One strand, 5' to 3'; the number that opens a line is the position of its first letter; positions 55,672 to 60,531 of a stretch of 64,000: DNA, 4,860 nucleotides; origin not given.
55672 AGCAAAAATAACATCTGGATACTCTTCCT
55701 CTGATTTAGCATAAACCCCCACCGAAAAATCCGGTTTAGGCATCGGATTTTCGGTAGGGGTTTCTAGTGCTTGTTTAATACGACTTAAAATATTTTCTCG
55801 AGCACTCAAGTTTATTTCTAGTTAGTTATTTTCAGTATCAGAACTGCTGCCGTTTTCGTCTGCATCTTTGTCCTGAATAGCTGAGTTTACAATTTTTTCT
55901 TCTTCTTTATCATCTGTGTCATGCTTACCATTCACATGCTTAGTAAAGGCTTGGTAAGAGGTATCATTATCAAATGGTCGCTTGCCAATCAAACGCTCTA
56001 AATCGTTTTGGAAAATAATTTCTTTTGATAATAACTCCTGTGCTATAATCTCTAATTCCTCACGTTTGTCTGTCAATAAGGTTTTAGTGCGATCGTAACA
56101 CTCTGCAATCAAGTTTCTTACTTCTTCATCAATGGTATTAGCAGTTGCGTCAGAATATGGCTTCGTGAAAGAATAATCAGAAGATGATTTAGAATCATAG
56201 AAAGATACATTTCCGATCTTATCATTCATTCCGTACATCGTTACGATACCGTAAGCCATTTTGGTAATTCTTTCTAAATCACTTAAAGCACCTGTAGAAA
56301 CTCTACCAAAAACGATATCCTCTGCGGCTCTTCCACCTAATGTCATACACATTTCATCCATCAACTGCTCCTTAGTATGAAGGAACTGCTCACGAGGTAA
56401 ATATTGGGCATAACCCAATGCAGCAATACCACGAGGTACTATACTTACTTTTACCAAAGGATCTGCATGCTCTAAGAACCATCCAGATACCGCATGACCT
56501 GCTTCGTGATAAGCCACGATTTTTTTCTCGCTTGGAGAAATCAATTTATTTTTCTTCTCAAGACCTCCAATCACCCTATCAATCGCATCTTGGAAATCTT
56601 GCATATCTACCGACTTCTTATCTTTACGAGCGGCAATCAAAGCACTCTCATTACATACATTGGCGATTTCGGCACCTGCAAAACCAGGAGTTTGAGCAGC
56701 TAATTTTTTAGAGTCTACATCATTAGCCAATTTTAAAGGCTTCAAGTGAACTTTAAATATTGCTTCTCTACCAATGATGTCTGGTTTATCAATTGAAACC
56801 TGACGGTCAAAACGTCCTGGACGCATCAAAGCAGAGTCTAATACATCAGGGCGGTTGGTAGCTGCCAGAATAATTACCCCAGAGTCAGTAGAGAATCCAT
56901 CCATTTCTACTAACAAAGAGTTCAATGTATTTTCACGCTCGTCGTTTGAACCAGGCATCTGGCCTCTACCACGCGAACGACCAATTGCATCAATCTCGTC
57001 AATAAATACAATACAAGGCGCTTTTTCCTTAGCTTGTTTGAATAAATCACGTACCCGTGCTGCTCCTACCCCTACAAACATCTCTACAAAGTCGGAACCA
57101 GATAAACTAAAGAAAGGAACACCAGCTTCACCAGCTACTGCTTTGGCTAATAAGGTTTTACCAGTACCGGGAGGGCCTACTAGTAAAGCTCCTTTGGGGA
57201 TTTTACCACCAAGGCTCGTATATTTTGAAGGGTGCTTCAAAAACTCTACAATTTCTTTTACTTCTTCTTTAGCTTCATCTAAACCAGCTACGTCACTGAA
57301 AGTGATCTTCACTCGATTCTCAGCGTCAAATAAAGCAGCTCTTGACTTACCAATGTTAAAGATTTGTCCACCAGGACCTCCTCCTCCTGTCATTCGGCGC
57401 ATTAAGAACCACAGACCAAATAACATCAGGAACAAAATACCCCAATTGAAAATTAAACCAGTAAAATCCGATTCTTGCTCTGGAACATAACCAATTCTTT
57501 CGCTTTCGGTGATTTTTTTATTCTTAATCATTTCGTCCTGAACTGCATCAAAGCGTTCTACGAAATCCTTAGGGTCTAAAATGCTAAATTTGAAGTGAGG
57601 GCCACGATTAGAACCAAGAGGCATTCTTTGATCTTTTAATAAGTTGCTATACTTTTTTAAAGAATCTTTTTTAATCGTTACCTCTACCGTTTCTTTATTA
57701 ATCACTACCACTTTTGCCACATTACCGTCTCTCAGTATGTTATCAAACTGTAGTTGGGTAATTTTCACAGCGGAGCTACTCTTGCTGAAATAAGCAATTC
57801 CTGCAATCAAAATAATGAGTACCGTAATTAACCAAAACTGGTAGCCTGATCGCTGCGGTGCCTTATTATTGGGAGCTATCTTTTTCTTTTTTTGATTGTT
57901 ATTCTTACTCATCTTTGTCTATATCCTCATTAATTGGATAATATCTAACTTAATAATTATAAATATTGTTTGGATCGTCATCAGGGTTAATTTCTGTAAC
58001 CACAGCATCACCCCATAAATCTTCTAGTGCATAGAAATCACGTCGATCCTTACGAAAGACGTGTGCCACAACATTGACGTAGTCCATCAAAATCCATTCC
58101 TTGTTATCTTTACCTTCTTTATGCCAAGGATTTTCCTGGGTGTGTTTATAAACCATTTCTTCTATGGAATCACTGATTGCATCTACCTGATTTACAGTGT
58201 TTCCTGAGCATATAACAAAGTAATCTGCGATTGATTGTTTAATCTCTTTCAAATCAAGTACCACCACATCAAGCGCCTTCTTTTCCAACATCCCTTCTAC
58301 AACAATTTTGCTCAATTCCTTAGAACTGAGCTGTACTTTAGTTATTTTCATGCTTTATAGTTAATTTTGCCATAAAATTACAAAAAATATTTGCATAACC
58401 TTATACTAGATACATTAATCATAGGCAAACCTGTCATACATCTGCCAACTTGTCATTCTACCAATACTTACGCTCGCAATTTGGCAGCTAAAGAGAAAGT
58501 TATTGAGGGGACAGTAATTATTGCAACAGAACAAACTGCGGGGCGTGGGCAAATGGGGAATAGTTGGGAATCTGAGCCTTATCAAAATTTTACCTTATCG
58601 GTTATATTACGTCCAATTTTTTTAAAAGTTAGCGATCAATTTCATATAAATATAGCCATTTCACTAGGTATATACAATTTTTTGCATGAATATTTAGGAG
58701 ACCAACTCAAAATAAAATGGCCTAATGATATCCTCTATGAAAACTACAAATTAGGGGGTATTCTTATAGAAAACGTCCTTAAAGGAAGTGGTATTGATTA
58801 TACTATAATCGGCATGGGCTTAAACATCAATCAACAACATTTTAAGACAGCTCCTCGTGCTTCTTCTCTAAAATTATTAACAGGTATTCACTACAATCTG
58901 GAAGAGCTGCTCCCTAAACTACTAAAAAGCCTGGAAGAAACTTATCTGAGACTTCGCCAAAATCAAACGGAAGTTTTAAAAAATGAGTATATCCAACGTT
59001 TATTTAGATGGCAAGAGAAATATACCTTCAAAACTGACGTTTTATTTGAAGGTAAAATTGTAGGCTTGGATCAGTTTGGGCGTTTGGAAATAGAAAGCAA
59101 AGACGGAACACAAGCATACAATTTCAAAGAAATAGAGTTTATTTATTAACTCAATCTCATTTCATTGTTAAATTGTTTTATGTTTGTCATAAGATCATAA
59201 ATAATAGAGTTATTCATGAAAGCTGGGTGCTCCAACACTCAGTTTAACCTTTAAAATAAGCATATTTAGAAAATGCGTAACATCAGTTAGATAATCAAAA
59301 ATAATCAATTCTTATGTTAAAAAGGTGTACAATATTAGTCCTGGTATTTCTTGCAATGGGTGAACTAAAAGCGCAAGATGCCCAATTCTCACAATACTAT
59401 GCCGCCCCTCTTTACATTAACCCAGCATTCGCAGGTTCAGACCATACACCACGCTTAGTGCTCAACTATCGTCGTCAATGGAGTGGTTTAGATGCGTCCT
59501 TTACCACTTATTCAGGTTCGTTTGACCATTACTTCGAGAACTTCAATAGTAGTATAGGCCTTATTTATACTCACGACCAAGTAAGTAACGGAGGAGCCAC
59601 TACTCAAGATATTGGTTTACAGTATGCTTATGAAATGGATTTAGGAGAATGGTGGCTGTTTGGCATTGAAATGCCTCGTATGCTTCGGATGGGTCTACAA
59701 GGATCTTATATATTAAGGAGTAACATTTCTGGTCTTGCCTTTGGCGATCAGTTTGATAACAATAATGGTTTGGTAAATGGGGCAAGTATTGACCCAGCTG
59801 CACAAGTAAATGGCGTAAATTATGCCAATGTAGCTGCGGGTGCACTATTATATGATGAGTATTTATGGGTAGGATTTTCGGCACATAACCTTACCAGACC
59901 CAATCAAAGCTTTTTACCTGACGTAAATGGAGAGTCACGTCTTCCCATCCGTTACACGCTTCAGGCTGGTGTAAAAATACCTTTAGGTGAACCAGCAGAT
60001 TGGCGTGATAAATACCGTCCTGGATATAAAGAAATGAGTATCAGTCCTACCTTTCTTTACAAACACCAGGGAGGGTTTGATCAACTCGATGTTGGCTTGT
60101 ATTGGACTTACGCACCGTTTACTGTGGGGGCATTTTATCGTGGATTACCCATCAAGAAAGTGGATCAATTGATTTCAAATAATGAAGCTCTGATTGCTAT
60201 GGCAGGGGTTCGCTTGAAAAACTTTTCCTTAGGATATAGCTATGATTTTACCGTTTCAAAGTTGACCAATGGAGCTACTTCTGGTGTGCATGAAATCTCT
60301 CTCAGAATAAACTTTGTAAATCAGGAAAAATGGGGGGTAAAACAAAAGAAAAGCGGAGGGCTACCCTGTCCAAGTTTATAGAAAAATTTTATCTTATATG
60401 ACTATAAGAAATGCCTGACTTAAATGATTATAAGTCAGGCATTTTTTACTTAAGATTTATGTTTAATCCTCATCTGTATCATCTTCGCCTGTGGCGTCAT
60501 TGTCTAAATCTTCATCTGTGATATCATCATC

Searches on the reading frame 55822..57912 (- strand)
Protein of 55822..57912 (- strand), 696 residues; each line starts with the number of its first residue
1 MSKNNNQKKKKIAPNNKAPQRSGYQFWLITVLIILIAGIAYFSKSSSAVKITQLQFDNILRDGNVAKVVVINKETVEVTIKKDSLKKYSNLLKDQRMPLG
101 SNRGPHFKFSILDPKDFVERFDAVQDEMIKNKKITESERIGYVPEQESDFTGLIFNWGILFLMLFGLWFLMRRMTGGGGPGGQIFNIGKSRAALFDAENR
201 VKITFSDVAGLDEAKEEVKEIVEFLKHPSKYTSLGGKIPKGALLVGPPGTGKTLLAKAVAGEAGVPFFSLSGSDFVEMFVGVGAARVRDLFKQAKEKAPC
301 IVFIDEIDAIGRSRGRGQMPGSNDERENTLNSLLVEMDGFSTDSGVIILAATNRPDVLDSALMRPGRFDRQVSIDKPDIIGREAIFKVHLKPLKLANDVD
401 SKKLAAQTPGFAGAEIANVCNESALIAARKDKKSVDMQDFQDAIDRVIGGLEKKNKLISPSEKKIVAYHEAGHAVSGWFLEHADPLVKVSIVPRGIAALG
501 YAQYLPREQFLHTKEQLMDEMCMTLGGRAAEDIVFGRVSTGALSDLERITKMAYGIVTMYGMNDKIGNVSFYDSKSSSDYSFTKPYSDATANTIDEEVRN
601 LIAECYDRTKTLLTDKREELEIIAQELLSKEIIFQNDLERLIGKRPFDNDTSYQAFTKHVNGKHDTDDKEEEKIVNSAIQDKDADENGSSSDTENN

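Call 95: search_protein_families(library=pfam, proteins=[window:55822-57912:-])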
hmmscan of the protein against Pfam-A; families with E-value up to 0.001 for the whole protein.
window:55822-57912:- (696 aa): 7 families
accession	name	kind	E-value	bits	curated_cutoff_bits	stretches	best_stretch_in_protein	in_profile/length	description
PF01434.24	Peptidase_M41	-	6.7e-67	225.5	29.9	1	457-641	2-191/191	Peptidase family M41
PF00004.35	AAA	-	6.5e-47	159.7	21.2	1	243-374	2-129/131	ATPase family associated with various cellular activities (AAA)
PF17862.7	AAA_lid_3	-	3.5e-14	52.5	27.2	1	398-441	1-44/45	AAA+ lid domain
PF06480.20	FtsH_ext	-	2.1e-06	28.3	25.5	1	26-90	3-72/103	FtsH Extracellular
PF07728.20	AAA_5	-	6.9e-05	23.3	22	1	243-362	3-135/139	AAA domain (dynein-related subfamily)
PF06068.19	TIP49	-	0.00014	21.6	23.8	1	208-275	26-88/347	TIP49 P-loop domain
PF05496.18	RuvB_N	-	0.0006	20.1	27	0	242-310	36-96/159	Holliday junction DNA helicase RuvB P-loop domain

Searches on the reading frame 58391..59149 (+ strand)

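Call 95: search_protein_families(library=pfam, proteins=[window:58391-59149:+])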
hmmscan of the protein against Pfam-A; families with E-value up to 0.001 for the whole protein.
window:58391-59149:+ (252 aa): 2 families
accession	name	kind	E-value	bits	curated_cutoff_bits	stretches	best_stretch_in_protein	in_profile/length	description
PF03099.24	BPL_LplA_LipB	-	3.9e-19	69.3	21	1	22-145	6-133/133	Biotin/lipoate A/B protein ligase family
PF02237.23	BPL_C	-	0.00014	22.1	21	1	218-249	15-46/48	Biotin protein ligase C terminal domain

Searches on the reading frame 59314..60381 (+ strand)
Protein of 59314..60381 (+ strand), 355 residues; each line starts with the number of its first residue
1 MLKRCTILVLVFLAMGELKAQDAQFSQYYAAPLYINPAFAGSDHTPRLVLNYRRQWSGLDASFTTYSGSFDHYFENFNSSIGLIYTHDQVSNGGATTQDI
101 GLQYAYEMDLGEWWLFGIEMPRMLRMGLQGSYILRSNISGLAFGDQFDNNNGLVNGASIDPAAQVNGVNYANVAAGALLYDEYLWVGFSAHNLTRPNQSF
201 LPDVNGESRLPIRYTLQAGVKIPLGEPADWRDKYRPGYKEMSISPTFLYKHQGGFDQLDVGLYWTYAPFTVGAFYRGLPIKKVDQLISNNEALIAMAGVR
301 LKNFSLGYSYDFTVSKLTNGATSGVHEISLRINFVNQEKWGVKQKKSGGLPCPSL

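Call 95: search_protein_families(library=pfam, proteins=[window:59314-60381:+])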
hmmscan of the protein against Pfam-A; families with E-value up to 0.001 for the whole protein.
window:59314-60381:+ (355 aa): 1 family
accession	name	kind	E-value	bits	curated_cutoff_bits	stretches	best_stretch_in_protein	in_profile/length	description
PF11751.14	PorP_SprF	-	4.1e-67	227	22.3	1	19-331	3-272/273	Type IX secretion system membrane protein PorP/SprF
